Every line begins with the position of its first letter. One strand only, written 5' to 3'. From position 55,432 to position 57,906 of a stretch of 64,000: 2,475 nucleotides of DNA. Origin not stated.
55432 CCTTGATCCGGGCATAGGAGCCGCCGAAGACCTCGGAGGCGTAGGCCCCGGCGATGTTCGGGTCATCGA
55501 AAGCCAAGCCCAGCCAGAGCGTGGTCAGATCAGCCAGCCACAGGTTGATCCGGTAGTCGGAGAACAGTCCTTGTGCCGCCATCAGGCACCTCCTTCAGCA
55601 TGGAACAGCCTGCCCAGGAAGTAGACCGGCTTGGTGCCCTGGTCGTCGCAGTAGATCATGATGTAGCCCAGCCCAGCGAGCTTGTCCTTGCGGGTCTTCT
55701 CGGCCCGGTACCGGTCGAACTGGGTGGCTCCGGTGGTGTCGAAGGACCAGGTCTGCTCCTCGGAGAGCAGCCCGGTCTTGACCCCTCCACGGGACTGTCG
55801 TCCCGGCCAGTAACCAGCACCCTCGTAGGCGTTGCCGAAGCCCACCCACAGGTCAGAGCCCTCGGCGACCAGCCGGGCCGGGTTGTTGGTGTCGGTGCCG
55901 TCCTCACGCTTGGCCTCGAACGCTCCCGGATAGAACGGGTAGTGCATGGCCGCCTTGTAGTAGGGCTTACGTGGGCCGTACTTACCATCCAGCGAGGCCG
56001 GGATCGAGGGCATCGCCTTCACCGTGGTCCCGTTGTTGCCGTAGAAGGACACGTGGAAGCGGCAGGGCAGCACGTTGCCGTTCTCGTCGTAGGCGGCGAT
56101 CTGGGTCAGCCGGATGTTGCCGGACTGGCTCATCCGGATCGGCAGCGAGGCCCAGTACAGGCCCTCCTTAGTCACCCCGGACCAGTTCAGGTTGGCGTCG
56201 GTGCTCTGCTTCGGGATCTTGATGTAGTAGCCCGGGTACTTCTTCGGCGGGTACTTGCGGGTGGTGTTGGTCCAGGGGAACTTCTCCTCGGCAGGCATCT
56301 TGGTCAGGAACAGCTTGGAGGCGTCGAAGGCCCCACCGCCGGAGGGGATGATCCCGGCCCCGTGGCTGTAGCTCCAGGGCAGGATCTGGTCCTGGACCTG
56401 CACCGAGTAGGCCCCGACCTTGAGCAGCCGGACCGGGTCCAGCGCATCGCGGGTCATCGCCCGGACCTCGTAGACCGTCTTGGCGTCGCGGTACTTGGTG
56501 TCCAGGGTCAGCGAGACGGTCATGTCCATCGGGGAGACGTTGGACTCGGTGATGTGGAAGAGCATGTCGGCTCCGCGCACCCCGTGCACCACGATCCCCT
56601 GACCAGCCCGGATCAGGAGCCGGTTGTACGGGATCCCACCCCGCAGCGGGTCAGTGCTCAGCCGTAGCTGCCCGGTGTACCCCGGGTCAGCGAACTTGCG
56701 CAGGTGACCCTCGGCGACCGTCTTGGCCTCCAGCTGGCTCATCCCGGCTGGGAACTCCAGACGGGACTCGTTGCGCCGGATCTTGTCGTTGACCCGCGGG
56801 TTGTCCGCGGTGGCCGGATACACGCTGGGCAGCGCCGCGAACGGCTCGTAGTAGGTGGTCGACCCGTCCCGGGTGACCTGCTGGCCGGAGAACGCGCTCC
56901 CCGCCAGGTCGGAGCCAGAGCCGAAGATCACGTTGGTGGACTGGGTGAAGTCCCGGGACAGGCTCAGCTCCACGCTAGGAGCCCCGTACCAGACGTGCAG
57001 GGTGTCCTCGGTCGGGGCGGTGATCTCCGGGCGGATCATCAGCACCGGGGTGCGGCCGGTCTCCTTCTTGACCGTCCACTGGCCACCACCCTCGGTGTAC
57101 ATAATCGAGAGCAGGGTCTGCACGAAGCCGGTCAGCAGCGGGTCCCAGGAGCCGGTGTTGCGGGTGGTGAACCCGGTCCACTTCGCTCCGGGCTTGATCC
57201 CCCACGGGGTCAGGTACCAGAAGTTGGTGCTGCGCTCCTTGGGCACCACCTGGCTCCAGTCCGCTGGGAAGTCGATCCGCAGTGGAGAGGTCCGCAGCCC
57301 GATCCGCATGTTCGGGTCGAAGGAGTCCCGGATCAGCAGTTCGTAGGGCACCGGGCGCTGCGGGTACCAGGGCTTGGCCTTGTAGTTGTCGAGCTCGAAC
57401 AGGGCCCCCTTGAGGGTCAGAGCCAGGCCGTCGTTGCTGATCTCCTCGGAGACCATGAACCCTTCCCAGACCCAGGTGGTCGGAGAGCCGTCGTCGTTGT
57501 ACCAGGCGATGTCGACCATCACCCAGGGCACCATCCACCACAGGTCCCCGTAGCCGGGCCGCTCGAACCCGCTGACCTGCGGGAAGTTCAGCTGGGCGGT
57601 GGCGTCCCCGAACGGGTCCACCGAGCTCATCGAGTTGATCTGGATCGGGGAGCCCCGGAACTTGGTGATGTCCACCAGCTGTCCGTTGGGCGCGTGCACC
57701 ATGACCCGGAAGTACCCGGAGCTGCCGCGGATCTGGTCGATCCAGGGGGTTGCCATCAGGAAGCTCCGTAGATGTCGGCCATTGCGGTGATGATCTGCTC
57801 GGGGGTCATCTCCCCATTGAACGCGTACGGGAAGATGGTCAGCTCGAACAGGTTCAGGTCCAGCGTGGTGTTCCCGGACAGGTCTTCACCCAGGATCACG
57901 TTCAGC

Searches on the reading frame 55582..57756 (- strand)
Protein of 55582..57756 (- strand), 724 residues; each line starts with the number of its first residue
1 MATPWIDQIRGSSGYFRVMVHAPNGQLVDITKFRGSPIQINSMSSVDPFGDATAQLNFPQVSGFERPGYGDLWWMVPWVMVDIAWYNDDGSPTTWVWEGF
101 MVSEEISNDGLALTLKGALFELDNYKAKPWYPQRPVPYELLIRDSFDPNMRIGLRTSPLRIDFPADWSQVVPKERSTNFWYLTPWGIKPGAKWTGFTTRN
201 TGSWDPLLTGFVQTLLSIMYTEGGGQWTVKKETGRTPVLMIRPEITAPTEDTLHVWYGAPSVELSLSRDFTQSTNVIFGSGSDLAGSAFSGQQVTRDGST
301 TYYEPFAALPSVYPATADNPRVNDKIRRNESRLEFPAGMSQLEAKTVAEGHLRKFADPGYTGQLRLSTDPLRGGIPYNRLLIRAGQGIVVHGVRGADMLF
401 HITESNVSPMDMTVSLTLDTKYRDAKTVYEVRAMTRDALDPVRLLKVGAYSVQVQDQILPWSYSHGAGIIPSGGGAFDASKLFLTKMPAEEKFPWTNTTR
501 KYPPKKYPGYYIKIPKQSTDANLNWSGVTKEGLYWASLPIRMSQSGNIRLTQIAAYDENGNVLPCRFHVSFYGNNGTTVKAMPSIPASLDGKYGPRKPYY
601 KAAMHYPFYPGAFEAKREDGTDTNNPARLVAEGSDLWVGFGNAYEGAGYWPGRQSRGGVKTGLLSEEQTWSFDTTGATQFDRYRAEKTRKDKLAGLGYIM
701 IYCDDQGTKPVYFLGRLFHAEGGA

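Call 11: search_protein_families(library=pfam, max_evalue=0.00001, proteins=[window:55582-57756:-])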
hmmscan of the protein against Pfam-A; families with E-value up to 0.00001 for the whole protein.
window:55582-57756:- (724 aa): 0 families

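Call 12: search_dna_similar(query=window:55582-57756:-, collection=phages, mode=protein, max_rows=15)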
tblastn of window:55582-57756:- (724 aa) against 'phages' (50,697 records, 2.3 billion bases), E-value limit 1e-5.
Records with a match: 1; places in all: 1; records where one place covers at least 80% of the query: 0.
Best place of each record, by identity: <60% 1.
By first word of the organism name: EBPR 1.
By host as written in the record: - 1.
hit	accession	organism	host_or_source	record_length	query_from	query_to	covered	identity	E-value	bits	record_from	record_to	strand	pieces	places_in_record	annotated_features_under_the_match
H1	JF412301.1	EBPR siphovirus 6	-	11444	29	315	40%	24.3%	5e-6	56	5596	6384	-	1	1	gp9: hypothetical protein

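Call 97: search_protein_families(library=phrogs, max_evalue=0.001, proteins=[window:55582-57756:-])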
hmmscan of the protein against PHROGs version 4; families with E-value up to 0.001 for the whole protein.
window:55582-57756:- (724 aa): 0 families
